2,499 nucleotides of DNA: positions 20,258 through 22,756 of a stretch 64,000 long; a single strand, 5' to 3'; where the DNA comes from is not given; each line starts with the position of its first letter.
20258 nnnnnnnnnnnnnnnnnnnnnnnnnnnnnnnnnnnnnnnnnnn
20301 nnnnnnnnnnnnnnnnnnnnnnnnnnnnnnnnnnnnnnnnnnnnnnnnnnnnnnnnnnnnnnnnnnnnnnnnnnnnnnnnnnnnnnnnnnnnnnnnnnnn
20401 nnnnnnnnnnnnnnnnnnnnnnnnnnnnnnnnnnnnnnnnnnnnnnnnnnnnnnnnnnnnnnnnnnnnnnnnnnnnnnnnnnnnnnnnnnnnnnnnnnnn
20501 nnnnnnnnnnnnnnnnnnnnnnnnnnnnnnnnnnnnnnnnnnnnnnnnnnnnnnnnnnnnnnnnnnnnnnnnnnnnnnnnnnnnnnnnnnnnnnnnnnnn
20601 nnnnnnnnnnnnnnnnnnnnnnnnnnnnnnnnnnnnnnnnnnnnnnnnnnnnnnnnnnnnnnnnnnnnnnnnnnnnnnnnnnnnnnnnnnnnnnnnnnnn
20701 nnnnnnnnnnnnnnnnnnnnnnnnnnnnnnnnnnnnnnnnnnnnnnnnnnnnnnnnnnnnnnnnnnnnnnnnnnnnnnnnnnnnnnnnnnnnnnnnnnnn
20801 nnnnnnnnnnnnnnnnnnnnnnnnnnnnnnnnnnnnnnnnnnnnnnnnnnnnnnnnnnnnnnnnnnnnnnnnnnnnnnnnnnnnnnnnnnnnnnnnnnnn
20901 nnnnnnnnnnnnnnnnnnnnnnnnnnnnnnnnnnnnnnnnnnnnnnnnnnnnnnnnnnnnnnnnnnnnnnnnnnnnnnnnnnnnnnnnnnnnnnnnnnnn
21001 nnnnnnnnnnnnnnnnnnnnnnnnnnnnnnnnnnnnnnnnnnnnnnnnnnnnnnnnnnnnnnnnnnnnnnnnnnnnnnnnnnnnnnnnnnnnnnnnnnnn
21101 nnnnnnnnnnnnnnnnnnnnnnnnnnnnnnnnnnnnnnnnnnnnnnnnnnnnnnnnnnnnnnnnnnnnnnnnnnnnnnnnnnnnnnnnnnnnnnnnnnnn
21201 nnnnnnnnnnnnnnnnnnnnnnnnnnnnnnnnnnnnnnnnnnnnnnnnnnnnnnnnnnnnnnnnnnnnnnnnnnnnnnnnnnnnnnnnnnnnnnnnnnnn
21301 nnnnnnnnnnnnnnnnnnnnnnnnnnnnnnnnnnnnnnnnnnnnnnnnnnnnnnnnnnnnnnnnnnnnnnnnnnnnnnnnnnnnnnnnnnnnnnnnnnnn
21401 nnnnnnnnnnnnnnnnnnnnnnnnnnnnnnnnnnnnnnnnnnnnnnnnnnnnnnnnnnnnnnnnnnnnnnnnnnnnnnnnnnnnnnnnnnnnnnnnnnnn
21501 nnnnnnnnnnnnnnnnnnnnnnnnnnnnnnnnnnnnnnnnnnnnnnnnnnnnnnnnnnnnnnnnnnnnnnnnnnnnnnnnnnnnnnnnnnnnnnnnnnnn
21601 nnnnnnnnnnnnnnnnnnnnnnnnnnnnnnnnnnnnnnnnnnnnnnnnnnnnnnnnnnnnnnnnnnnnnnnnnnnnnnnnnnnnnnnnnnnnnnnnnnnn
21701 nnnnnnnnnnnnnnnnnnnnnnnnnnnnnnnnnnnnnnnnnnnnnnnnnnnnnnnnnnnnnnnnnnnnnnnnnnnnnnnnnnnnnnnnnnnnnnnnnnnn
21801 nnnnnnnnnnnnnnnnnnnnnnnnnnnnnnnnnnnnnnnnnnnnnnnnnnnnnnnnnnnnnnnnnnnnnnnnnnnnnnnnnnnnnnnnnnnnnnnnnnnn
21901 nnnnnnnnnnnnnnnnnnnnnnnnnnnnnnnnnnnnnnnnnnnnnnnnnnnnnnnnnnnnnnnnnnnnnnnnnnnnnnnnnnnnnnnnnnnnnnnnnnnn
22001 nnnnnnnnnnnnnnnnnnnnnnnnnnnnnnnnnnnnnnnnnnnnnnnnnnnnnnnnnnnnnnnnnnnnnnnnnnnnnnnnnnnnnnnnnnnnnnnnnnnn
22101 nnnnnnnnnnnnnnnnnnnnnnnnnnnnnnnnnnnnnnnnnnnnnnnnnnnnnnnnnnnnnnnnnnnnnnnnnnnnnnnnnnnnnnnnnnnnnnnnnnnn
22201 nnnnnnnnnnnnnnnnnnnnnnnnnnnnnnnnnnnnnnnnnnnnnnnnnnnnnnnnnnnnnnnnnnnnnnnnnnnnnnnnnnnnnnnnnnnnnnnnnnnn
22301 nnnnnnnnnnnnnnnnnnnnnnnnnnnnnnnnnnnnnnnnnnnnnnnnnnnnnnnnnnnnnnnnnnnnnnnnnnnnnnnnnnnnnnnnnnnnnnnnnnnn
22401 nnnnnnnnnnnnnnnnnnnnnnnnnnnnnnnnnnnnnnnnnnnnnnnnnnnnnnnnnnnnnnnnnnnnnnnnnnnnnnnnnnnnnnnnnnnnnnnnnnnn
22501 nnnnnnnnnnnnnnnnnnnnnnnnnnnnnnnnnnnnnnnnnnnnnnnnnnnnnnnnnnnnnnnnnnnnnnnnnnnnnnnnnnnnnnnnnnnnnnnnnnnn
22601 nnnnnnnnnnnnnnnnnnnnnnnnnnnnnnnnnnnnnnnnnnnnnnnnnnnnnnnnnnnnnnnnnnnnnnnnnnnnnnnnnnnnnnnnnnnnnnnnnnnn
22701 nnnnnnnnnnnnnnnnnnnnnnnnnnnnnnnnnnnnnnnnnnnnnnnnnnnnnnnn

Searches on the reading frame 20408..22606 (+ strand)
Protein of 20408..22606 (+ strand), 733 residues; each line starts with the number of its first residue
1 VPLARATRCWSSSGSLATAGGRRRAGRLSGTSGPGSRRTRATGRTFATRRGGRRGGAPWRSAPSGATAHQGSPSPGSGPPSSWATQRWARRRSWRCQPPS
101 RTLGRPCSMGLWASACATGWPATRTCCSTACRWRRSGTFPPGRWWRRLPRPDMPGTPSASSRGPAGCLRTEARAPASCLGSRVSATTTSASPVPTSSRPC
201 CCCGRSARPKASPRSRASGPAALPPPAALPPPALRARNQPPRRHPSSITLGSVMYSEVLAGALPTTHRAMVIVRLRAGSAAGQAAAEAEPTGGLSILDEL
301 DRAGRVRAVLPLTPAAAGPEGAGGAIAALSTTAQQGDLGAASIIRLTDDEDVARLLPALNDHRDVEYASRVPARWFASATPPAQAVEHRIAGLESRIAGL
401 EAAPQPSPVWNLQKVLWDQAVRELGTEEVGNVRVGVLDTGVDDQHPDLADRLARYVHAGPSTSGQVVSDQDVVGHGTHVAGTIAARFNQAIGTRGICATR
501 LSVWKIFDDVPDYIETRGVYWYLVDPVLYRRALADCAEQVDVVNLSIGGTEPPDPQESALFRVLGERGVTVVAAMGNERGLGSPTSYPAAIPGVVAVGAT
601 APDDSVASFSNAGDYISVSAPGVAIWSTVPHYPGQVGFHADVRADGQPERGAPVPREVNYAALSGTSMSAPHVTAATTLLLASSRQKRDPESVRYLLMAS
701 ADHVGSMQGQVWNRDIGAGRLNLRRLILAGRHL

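Call 76: search_protein_families(library=pfam, proteins=[window:20408-22606:+], max_evalue=0.0001)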
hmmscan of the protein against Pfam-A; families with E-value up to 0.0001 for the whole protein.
window:20408-22606:+ (733 aa): 1 family
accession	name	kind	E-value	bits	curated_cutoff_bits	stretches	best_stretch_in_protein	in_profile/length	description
PF00082.27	Peptidase_S8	-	1.1e-42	146.8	21.8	1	431-719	3-288/288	Subtilase family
